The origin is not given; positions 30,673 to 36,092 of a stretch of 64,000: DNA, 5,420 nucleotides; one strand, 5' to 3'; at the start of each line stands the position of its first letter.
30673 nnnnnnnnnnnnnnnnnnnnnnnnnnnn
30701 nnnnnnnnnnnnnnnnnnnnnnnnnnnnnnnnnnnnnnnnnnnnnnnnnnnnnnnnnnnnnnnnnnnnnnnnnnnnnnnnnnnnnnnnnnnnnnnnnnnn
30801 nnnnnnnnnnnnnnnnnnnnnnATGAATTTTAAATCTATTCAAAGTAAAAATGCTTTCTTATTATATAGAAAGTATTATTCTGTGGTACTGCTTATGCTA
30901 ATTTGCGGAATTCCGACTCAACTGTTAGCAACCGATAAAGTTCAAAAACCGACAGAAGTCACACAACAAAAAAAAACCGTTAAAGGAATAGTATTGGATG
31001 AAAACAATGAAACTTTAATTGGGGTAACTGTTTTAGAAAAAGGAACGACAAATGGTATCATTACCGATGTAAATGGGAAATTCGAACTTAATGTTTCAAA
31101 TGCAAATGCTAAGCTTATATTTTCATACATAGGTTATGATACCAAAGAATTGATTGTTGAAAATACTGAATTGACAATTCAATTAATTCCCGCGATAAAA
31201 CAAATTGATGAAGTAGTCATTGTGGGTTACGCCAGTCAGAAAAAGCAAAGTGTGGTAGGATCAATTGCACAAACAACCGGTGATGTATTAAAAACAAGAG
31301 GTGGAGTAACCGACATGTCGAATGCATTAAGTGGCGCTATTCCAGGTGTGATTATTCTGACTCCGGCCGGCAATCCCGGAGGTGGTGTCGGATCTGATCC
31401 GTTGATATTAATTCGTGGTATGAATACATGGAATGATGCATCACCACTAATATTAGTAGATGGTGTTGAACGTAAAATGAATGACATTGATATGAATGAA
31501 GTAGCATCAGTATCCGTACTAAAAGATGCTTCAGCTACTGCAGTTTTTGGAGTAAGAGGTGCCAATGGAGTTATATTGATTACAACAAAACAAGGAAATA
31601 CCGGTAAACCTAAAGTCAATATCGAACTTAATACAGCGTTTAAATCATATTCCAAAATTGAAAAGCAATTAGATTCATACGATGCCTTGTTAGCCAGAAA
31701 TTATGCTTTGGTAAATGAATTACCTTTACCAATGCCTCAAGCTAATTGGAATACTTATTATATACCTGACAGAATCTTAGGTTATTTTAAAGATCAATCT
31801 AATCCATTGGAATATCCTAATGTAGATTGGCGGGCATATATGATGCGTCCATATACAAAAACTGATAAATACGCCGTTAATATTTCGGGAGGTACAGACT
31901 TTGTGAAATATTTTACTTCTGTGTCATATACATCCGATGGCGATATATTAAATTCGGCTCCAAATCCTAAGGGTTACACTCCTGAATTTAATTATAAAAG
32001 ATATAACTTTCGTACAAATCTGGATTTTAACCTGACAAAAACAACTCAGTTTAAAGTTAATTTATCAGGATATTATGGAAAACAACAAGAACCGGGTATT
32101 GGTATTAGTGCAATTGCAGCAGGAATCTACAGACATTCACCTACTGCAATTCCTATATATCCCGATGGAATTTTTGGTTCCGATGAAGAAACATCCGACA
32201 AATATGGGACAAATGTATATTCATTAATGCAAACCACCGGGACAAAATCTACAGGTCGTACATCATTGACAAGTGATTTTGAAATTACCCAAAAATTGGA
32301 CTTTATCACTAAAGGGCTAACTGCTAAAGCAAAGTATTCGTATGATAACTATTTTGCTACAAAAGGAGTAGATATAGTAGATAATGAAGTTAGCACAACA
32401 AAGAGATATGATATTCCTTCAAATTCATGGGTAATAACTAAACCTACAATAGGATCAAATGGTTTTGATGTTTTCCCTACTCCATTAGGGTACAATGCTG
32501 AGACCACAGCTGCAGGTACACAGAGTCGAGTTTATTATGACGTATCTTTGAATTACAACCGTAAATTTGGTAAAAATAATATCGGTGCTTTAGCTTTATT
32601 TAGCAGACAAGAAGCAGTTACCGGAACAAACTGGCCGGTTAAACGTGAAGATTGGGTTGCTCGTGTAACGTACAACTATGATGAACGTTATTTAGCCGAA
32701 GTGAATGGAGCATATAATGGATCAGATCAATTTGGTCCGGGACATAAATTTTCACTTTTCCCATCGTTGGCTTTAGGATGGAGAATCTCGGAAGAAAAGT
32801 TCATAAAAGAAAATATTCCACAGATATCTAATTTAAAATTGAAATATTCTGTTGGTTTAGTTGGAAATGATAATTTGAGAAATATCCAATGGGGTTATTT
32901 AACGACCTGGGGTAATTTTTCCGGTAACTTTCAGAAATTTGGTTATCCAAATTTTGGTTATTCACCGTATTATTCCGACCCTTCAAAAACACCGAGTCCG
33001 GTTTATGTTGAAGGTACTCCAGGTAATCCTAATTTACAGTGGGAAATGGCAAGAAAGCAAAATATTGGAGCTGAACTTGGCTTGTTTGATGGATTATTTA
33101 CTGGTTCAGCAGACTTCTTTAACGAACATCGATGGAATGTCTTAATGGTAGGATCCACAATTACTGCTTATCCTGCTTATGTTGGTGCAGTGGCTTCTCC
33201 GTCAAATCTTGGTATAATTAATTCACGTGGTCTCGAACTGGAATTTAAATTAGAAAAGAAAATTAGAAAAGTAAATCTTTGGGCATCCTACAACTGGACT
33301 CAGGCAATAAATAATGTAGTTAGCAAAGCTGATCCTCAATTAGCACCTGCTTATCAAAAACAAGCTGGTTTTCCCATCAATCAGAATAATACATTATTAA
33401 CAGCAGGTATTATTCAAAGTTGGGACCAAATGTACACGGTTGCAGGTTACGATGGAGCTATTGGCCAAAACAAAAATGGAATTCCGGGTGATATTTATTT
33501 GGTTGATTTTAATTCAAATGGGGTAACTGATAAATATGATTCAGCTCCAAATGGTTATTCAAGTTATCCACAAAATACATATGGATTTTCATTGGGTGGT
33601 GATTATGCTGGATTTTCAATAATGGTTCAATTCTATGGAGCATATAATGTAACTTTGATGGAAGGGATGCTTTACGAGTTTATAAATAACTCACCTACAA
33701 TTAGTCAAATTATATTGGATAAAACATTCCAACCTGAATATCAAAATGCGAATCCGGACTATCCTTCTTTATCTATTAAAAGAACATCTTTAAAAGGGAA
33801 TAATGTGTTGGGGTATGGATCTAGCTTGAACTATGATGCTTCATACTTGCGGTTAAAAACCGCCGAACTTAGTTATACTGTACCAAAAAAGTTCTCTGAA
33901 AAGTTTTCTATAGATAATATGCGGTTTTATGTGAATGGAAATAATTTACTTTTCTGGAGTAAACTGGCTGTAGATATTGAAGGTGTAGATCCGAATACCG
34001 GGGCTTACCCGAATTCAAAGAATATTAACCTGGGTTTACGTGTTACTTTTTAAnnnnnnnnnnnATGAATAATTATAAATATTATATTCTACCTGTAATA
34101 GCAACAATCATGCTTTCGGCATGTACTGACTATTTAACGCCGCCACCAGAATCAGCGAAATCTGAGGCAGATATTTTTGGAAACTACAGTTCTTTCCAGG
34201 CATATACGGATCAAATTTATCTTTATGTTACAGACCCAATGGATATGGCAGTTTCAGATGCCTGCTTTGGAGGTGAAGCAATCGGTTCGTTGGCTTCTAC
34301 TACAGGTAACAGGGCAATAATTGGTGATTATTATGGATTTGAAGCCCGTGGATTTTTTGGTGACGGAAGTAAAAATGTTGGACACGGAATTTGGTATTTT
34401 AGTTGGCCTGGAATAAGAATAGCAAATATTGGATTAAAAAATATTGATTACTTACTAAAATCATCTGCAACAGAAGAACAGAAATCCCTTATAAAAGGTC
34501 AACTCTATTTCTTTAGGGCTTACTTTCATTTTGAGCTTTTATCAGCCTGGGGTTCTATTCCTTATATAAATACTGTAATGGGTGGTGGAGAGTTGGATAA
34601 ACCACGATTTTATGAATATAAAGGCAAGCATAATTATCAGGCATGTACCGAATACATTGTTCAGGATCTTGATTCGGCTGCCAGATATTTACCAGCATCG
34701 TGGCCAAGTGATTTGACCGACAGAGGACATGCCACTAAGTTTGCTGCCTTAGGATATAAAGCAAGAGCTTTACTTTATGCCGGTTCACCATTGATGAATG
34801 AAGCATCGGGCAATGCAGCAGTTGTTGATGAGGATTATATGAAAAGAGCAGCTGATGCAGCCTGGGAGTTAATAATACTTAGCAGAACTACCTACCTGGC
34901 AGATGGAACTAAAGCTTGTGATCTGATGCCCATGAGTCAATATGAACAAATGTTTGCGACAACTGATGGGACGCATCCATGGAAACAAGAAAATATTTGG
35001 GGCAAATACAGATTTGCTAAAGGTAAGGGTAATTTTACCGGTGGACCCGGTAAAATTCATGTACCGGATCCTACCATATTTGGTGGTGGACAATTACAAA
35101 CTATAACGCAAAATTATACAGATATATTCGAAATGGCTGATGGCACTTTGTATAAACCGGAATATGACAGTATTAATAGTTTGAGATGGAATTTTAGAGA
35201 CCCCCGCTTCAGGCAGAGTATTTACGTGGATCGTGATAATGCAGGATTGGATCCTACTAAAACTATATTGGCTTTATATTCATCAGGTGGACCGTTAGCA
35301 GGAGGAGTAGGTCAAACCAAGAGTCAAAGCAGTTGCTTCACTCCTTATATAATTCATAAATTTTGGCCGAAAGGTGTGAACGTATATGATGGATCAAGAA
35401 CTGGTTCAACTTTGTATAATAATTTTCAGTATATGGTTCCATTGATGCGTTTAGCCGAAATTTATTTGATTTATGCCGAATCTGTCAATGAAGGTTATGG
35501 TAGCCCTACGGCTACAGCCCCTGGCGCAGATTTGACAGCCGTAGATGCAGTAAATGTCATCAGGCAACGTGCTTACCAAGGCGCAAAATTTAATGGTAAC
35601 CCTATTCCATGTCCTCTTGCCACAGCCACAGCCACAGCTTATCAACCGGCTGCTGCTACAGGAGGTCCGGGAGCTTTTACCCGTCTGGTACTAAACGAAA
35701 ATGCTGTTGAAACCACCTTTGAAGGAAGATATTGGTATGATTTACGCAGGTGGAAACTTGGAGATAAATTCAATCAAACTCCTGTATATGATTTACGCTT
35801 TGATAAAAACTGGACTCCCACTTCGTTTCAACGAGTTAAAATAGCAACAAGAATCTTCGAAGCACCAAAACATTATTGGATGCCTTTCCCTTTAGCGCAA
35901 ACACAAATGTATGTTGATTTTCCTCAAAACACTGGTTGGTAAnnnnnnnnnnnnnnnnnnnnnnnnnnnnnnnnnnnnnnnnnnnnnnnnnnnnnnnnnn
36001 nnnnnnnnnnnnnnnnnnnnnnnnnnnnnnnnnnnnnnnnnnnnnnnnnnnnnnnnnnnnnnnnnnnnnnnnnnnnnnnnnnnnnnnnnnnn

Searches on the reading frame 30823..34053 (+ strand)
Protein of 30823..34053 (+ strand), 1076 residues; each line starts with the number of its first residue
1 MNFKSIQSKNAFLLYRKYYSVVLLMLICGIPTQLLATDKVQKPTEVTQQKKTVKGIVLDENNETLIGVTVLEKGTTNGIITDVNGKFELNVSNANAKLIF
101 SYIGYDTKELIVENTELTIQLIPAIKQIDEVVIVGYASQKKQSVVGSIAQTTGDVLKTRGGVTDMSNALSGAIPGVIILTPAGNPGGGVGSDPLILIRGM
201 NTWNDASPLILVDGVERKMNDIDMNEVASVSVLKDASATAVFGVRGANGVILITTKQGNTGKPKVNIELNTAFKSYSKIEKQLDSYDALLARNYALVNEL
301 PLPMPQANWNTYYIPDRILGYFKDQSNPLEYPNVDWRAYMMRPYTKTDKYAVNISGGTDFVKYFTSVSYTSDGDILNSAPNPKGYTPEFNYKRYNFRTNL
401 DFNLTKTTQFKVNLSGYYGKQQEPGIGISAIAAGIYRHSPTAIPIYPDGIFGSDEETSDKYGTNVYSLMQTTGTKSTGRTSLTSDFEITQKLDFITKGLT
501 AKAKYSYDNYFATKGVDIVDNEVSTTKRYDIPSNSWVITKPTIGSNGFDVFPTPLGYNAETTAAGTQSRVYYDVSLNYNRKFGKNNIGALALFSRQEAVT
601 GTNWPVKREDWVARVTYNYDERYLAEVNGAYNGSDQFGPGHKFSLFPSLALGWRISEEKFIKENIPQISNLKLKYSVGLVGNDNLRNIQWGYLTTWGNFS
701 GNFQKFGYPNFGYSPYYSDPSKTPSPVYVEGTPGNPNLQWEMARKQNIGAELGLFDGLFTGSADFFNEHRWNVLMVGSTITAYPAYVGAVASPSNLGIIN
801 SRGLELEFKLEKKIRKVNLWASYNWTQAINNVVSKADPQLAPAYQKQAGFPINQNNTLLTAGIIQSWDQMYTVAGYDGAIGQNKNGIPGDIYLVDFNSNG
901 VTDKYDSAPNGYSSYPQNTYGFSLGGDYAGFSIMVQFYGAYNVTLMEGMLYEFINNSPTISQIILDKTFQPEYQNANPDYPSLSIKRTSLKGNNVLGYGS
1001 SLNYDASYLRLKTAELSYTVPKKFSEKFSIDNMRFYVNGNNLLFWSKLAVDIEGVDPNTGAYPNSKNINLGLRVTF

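Call 20: search_protein_families(library=pfam, proteins=[window:30823-34053:+], max_evalue=0.001)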
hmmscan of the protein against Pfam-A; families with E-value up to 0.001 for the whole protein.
window:30823-34053:+ (1076 aa): 3 families
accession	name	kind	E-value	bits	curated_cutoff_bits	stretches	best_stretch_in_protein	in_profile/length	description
PF13715.12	CarbopepD_reg_2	-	1.5e-16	60.6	32.2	1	53-133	1-88/88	CarboxypepD_reg-like domain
PF07715.20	Plug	-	4.3e-14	53.3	23.9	1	141-250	2-107/107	TonB-dependent Receptor Plug Domain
PF13620.12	CarboxypepD_reg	-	7.4e-08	33.1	32.3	1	52-110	1-64/82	Carboxypeptidase regulatory-like domain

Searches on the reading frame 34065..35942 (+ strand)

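Call 20: search_protein_families(library=pfam, proteins=[window:34065-35942:+], max_evalue=0.001)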
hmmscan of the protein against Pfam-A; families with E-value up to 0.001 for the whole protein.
window:34065-35942:+ (625 aa): 2 families
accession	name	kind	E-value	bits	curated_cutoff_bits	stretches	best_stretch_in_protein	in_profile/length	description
PF07980.17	SusD_RagB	-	2.6e-29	103.3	23.1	1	339-625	37-297/297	SusD family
PF14322.12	SusD-like_3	-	6.5e-16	59.6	27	1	103-237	71-191/191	Starch-binding associating with outer membrane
